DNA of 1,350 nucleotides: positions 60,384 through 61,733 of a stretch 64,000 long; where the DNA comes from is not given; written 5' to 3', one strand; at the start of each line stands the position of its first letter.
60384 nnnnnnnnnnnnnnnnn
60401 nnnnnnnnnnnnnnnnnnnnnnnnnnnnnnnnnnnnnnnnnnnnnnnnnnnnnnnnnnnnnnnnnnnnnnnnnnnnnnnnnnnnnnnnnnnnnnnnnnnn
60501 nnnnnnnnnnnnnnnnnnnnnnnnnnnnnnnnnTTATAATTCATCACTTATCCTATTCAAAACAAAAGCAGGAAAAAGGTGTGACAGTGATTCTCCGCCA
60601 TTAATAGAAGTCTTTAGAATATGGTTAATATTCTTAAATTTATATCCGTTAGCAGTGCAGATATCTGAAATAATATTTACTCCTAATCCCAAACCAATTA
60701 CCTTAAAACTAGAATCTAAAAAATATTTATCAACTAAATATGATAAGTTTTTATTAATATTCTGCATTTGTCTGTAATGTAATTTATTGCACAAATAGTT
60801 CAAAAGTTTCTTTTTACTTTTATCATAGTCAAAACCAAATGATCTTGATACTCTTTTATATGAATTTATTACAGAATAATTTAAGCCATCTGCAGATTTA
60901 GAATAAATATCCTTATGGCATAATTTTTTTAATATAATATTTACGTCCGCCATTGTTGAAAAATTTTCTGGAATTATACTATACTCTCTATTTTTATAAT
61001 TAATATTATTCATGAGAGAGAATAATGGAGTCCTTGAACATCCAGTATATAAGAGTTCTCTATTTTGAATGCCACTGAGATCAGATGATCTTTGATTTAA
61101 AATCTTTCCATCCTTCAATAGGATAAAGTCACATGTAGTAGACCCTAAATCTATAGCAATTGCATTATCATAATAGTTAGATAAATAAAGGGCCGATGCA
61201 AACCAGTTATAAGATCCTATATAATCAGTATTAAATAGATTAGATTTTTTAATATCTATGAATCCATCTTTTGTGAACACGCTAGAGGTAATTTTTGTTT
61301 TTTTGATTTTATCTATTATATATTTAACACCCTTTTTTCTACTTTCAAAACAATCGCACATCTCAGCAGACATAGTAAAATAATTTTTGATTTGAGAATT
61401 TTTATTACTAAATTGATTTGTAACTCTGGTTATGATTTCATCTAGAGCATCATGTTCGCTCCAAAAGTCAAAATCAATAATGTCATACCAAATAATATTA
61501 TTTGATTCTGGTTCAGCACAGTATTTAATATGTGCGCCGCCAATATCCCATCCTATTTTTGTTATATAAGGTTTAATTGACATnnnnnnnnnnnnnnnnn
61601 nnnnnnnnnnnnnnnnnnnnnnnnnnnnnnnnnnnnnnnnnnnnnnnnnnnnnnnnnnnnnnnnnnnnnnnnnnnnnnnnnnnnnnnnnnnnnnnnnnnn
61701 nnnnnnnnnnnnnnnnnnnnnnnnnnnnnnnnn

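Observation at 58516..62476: Methanofuran-type biosynthetic genes (MfnB-like, MfnF-type hydantoinase-like, ATP-grasp) interleaved with H4MPT genes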

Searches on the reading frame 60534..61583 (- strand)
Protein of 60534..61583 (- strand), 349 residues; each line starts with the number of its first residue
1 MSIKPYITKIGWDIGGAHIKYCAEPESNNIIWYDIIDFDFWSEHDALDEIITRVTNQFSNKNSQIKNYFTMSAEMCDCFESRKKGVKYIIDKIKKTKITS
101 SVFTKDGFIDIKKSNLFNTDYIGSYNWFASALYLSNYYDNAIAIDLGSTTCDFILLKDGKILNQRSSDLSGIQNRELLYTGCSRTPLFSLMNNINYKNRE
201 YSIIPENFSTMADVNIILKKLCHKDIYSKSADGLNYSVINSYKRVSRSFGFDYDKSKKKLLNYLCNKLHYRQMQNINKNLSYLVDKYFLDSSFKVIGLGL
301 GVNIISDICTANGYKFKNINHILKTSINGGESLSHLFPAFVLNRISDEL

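Call 3: search_protein_families(library=ncbifam, proteins=[window:60534-61583:-], max_evalue=0.001)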
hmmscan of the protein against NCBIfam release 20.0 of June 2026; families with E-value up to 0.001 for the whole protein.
window:60534-61583:- (349 aa): 2 families
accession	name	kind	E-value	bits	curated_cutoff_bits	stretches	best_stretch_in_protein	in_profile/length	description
TIGR03123.1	one_C_unchar_1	hypoth_equivalog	1.8e-60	204.9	244.1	1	10-344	1-324/327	probable H4MPT-linked C1 transfer pathway protein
NF040623.1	MfnF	equivalog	6.2e-45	153.8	520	1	10-325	3-307/324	(4-{4-[2-(gamma-L-glutamylamino)ethyl]phenoxymethyl}furan-2-yl)methanamine synthase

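Call 4: search_protein_families(library=pfam, proteins=[window:60534-61583:-], max_evalue=0.001)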
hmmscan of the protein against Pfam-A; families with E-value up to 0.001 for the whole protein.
window:60534-61583:- (349 aa): 1 family
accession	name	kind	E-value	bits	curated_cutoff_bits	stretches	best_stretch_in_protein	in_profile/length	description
PF01968.24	Hydantoinase_A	-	1.4e-10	41.3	22.9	1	70-234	6-187/291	Hydantoinase/oxoprolinase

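Call 11: search_solved_structures(query=window:60534-61583:-, max_evalue=0.1, show_alignments=2)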
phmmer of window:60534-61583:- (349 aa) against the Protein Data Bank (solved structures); distinct sequences matched with E-value up to 0.1: 1.
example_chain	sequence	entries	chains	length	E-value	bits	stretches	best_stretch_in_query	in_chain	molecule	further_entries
3c0b_A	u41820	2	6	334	3.5e-32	115.4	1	10-308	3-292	Conserved archaeal protein Q6M145 | Conserved archaeal protein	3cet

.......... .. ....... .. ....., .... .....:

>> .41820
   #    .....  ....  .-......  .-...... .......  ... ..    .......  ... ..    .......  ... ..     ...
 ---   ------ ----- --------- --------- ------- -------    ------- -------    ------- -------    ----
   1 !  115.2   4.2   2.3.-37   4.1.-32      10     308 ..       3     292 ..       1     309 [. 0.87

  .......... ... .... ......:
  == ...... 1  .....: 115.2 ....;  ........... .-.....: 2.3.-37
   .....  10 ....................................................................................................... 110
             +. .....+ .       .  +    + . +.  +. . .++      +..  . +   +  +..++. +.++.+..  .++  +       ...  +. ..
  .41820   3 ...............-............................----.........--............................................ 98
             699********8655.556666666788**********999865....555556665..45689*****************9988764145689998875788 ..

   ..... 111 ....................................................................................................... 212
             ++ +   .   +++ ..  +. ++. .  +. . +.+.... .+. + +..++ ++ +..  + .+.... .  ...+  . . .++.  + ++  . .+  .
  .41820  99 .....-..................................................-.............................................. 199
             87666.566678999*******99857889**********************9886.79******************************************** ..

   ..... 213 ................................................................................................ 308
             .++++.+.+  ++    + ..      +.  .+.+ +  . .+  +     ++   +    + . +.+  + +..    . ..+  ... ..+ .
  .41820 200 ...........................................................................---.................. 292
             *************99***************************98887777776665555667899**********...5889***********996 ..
